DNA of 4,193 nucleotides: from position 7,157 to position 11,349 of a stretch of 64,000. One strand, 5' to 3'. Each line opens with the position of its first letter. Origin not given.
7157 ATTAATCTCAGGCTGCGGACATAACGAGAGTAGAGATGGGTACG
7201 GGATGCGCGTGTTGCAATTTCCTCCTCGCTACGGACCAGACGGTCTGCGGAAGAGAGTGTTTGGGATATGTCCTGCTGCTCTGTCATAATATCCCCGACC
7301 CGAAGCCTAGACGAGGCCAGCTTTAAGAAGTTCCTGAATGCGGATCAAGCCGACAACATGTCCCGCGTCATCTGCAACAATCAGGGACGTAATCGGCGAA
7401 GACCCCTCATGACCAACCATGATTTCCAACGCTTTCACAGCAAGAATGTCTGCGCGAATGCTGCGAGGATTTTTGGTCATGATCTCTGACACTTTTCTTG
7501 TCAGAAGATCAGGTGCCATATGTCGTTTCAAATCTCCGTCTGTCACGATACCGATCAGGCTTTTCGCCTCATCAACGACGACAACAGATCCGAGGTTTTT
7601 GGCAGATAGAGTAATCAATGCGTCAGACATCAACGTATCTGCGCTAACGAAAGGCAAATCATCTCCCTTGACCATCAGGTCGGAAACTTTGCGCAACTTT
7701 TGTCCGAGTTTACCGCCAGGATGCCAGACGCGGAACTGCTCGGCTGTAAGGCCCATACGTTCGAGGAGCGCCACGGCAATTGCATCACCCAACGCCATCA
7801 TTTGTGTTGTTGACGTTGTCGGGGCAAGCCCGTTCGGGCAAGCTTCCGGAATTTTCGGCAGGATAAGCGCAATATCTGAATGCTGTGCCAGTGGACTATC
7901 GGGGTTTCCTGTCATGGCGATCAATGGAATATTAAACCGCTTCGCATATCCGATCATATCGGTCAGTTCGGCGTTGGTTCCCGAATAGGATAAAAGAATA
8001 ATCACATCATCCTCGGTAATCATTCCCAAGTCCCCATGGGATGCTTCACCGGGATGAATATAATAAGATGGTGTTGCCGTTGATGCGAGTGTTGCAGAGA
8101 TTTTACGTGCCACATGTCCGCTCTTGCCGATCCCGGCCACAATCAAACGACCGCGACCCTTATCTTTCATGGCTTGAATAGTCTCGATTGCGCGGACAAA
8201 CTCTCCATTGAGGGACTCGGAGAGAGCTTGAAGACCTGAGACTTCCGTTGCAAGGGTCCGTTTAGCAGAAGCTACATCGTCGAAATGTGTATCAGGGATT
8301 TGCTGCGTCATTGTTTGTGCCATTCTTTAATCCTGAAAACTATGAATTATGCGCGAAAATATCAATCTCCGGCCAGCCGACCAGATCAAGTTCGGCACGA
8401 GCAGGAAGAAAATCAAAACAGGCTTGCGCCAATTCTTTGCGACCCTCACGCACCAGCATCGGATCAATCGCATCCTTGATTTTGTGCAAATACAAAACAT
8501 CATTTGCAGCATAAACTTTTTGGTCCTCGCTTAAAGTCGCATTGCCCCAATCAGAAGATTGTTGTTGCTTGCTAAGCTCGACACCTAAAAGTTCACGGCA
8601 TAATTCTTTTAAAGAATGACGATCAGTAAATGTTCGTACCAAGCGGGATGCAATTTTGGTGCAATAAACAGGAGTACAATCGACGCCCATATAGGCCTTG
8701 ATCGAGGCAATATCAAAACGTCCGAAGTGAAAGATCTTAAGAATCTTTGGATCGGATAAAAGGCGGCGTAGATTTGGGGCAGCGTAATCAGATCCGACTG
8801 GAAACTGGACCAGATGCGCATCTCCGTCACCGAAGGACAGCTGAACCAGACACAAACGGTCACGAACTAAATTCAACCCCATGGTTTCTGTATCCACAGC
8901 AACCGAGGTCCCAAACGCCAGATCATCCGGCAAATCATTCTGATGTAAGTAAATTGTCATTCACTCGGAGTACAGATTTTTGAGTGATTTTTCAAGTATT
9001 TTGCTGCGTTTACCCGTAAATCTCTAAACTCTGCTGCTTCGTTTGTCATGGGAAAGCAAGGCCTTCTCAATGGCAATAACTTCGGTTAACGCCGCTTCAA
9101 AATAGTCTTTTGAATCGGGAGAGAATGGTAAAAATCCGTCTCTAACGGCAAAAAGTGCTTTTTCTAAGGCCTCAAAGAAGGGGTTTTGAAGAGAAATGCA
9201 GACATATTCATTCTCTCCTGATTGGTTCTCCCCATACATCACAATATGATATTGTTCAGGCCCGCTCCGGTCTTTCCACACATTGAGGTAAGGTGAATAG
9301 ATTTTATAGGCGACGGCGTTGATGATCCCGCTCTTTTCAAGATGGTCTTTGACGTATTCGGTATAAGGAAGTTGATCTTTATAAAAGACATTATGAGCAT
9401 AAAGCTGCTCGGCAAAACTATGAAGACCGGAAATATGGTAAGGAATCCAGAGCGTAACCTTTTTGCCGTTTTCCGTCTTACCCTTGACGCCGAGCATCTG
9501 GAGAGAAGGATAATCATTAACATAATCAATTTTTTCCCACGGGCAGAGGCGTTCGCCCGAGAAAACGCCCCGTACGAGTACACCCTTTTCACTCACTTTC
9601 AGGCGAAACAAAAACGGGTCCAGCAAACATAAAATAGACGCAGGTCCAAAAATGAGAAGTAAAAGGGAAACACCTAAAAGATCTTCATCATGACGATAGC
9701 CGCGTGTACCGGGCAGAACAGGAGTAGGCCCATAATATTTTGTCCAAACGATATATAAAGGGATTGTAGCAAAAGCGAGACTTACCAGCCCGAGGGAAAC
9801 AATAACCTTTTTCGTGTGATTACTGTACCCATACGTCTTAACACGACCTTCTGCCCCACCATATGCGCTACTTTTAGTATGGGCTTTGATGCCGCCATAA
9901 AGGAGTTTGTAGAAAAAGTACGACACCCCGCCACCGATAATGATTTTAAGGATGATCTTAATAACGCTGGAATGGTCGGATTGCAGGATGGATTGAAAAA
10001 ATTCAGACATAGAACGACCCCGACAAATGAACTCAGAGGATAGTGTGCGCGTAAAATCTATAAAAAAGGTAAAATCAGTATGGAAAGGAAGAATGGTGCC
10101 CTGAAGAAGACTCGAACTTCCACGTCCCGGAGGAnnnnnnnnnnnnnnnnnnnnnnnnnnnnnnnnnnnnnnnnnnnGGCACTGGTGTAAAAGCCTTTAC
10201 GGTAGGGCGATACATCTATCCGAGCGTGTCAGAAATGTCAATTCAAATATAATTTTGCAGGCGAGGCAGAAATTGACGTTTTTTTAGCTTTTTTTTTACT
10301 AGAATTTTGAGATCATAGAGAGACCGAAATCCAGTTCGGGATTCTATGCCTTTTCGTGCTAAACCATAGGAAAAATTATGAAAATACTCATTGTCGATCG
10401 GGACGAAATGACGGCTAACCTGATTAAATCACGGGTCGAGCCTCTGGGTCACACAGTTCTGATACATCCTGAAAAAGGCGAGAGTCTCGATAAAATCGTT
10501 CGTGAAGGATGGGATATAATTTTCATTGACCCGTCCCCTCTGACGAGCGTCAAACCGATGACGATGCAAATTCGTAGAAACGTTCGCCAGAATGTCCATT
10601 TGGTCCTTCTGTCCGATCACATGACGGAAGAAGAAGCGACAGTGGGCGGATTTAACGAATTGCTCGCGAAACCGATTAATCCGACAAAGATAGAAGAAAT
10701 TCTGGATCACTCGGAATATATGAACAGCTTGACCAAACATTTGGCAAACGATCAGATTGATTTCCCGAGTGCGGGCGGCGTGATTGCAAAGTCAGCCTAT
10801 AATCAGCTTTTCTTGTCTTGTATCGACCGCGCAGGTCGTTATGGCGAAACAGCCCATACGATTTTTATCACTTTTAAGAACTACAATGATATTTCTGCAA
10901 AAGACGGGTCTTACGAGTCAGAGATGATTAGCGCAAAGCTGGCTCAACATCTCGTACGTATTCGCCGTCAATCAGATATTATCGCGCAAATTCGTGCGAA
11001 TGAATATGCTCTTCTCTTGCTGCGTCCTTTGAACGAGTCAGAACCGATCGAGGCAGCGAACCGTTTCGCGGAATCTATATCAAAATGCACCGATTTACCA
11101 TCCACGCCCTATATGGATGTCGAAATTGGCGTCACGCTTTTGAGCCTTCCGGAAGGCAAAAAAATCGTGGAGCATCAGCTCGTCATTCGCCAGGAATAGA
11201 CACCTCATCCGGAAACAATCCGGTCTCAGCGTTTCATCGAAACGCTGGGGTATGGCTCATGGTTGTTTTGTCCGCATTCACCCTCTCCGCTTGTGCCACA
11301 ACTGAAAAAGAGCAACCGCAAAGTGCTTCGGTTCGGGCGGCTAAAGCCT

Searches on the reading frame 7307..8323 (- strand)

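Call 67: search_protein_families(library=pfam, proteins=[window:7307-8323:-], max_evalue=0.0001)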
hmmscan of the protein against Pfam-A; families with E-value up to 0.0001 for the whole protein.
window:7307-8323:- (338 aa): 3 families
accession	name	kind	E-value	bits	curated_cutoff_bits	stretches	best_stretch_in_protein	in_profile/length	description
PF01380.27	SIS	-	1.3e-29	103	25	1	58-185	6-131/131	SIS domain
PF00571.33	CBS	-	4.2e-19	69.1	24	2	213-269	1-55/57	CBS domain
PF13580.11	SIS_2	-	9.9e-07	29.3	27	1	102-139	101-138/138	SIS domain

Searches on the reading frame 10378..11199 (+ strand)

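Call 67: search_protein_families(library=pfam, proteins=[window:10378-11199:+], max_evalue=0.0001)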
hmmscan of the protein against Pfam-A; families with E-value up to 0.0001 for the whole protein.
window:10378-11199:+ (273 aa): 1 family
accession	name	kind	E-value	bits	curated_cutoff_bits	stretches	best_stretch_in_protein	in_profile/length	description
PF00990.26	GGDEF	-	3.8e-05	23.9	23.8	1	147-261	21-138/161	Diguanylate cyclase, GGDEF domain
